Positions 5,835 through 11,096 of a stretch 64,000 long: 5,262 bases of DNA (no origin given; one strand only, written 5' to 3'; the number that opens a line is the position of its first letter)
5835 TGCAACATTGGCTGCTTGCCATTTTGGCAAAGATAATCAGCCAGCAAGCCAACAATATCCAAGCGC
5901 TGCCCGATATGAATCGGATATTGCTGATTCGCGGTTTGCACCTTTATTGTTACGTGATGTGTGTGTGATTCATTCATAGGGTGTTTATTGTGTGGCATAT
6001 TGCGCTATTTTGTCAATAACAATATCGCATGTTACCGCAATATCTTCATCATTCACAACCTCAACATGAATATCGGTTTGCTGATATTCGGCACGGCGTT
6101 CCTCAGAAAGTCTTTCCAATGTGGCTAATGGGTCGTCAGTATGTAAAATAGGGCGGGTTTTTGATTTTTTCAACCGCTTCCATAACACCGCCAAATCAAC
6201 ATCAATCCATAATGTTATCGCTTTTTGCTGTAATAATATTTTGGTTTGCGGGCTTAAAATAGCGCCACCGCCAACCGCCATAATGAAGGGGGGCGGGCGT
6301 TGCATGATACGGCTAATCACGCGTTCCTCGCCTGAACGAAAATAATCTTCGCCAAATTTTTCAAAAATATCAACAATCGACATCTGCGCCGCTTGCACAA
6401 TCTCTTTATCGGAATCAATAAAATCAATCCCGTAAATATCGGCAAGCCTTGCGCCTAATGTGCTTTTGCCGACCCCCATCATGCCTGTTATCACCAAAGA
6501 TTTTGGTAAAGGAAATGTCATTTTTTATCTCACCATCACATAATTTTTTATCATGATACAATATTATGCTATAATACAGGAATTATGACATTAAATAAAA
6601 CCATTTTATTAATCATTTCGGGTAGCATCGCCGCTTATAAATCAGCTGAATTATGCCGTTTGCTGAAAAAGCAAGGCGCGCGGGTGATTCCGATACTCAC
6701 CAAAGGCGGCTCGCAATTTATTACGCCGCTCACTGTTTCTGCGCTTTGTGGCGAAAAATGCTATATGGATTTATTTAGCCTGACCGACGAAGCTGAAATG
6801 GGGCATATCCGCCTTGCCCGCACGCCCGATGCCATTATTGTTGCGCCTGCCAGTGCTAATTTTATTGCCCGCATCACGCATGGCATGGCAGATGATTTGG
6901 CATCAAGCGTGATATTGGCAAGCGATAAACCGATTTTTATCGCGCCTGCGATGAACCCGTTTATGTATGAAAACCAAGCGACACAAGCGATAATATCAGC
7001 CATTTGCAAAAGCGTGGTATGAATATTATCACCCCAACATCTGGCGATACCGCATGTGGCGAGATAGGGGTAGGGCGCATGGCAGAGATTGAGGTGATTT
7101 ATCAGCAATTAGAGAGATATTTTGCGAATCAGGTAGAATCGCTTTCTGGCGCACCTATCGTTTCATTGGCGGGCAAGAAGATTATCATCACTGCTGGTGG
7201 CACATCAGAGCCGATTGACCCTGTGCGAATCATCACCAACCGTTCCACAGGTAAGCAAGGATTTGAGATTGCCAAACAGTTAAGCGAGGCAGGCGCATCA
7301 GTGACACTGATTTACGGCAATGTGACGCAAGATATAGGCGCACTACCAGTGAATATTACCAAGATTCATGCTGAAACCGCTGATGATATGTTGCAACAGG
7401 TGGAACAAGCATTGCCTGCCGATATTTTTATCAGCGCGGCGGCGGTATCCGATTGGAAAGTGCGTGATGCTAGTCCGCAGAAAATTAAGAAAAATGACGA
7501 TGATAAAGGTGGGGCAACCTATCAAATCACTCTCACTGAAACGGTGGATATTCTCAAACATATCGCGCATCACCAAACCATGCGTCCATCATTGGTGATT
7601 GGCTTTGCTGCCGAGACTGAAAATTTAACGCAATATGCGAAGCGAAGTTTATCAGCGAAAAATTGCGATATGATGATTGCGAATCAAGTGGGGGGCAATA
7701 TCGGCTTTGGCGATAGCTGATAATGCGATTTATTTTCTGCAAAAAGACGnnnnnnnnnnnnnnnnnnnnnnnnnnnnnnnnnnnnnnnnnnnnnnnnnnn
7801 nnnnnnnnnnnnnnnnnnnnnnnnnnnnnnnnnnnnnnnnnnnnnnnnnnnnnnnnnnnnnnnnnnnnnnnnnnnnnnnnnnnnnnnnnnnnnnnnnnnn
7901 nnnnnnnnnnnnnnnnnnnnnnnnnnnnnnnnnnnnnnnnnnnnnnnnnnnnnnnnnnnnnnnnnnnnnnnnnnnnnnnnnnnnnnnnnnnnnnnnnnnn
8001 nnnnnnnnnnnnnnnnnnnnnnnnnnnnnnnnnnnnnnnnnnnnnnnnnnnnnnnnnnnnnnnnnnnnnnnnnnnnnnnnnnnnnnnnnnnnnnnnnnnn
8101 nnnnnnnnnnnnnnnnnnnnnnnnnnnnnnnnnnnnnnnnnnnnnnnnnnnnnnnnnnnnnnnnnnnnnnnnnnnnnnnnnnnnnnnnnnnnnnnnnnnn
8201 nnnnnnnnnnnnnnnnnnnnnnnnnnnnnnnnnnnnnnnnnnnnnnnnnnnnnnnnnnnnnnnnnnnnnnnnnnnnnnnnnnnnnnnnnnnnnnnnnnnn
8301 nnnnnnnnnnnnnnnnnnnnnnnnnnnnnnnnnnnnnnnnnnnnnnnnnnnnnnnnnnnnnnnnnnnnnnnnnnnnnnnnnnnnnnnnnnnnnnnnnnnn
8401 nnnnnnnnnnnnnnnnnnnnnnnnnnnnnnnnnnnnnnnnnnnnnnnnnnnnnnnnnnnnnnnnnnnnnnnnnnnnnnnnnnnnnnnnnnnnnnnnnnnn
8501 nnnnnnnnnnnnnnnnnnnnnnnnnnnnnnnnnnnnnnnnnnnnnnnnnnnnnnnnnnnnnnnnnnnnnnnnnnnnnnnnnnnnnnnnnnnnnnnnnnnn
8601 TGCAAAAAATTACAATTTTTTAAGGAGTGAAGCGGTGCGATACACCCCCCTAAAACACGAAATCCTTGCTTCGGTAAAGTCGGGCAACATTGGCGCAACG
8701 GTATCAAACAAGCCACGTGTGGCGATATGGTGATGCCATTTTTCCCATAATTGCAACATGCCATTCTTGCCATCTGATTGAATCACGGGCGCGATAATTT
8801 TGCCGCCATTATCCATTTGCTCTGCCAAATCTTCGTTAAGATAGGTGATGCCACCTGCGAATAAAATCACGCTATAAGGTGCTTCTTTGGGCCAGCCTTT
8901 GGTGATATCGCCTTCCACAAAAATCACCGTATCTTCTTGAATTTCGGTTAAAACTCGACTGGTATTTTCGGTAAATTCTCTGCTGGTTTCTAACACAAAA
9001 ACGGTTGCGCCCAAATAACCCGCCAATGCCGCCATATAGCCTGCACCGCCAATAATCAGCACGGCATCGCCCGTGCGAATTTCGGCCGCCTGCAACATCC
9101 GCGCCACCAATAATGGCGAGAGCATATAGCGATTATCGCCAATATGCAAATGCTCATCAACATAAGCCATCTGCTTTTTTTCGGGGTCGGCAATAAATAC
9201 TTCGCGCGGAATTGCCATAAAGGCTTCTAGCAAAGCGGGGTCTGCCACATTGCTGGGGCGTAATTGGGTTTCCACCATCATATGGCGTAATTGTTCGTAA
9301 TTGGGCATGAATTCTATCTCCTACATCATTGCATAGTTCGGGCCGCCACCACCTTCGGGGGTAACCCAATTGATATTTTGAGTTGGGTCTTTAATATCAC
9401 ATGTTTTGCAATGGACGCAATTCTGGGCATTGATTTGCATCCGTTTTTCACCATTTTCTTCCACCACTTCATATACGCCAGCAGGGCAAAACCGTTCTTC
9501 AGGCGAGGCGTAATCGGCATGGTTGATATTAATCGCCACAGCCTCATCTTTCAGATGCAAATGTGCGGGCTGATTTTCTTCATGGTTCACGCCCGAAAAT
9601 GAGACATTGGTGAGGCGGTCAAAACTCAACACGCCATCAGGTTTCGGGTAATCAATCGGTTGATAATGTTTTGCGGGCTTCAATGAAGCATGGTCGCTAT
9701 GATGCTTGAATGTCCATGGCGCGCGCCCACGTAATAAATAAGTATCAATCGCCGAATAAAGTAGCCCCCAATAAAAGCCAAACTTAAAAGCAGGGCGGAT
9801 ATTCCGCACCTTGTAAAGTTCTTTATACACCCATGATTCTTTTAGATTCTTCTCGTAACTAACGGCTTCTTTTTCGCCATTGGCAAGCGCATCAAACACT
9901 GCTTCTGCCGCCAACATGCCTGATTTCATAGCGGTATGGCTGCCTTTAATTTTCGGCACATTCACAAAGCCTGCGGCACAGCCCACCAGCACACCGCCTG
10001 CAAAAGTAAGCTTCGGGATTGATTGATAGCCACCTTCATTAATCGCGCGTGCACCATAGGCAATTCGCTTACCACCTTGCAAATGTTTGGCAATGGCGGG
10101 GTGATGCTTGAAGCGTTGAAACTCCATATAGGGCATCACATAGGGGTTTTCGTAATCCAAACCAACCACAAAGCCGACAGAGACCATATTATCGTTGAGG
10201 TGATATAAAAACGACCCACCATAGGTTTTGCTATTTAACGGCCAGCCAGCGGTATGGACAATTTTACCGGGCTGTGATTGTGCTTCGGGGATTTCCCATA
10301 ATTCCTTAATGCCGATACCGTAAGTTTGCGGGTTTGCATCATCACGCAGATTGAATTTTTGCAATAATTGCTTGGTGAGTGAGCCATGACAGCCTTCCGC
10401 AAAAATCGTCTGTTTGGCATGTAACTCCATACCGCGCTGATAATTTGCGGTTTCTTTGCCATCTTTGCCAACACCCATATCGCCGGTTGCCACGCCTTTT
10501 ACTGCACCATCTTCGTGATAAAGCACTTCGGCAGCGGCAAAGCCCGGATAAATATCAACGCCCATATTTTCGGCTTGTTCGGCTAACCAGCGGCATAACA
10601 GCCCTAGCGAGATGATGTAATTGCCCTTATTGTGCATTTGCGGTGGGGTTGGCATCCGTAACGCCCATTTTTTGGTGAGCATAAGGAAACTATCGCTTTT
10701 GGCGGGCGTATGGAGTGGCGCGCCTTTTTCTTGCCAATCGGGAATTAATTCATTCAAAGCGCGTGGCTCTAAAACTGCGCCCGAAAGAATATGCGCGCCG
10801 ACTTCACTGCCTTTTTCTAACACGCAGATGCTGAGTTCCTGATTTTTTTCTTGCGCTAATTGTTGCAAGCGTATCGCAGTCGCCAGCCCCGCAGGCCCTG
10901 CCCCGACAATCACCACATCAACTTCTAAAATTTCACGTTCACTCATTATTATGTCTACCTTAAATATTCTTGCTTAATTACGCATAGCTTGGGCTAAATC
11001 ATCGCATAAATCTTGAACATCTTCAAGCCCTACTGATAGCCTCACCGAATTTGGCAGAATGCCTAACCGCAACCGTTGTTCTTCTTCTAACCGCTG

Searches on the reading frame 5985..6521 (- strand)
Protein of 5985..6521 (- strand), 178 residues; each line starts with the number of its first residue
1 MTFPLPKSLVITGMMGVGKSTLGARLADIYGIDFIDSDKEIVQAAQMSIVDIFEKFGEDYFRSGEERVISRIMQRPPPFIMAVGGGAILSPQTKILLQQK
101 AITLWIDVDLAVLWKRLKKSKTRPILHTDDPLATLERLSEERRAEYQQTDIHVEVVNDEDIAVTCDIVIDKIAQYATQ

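Call 89: search_protein_families(library=pfam, proteins=[window:5985-6521:-], max_evalue=0.0001)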
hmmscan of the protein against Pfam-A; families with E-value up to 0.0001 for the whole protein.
window:5985-6521:- (178 aa): 3 families
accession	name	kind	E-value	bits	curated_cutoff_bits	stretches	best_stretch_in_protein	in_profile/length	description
PF01202.28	SKI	-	5.2e-40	137.6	22.1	1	15-166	1-152/159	Shikimate kinase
PF13238.12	AAA_18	-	6.1e-06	27.2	29.4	1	10-123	2-114/128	AAA domain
PF01121.26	CoaE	-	2.2e-05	24.7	27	1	11-63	5-59/180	Dephospho-CoA kinase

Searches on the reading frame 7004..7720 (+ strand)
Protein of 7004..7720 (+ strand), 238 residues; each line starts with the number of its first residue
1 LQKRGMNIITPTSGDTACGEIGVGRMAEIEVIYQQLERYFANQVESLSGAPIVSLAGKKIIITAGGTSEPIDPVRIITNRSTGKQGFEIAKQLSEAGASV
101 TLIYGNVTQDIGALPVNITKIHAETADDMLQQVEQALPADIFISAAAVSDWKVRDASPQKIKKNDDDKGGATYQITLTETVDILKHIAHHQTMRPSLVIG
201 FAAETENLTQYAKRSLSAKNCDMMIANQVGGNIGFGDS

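Call 89: search_protein_families(library=pfam, proteins=[window:7004-7720:+], max_evalue=0.0001)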
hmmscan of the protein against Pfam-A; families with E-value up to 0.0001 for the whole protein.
window:7004-7720:+ (238 aa): 1 family
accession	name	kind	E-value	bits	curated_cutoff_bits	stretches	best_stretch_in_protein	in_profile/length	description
PF04127.22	DFP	-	4e-59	200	22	1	55-236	1-177/186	DNA/pantothenate metabolism flavoprotein C-terminal domain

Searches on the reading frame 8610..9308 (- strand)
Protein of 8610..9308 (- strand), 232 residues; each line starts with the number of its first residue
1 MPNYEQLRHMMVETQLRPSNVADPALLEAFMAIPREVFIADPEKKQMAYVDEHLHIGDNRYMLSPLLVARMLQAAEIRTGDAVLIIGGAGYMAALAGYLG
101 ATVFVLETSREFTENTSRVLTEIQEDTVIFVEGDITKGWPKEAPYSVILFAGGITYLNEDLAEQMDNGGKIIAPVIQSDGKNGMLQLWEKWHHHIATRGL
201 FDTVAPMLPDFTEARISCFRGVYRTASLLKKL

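Call 89: search_protein_families(library=pfam, proteins=[window:8610-9308:-], max_evalue=0.0001)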
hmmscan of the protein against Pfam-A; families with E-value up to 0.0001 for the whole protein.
window:8610-9308:- (232 aa): 1 family
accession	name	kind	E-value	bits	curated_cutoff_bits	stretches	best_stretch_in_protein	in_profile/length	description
PF01135.25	PCMT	-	1.3e-29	103.9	20.3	1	15-192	9-188/210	Protein-L-isoaspartate(D-aspartate) O-methyltransferase (PCMT)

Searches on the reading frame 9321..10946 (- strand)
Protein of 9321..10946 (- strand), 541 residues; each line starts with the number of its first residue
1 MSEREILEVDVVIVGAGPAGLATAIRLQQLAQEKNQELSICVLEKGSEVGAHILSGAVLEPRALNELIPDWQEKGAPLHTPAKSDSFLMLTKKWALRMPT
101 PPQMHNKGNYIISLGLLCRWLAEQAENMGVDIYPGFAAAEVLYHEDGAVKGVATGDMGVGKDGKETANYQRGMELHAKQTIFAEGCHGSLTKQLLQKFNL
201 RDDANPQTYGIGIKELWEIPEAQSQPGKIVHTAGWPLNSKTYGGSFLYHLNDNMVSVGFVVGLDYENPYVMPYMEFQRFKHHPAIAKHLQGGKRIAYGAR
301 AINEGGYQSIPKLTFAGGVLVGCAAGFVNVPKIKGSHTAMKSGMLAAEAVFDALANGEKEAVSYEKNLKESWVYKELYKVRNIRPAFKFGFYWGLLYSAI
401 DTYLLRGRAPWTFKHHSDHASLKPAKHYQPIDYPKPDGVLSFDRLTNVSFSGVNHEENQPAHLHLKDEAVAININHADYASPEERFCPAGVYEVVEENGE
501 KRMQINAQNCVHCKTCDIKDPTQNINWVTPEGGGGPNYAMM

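Call 36: search_protein_families(library=ncbifam, proteins=[window:9321-10946:-], max_evalue=1e-8)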
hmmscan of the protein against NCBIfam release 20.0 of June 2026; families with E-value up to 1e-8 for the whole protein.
window:9321-10946:- (541 aa): 4 families
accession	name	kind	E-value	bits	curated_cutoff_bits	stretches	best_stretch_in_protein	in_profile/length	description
NF007450.0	PRK10015.1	subfamily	2.5e-29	102.3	466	1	9-383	6-367/429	FAD-dependent oxidoreductase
NF007542.0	PRK10157.1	subfamily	7.5e-28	97.4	610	1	9-358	6-339/428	FAD-dependent oxidoreductase FixC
TIGR02032.1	GG-red-SF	subfamily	8.5e-13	48.6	158.8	1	10-350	2-297/297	geranylgeranyl reductase family protein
NF041080.1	DGGGPL_reductase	equivalog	6.9e-09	35.1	580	0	9-361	2-322/447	digeranylgeranylglycerophospholipid reductase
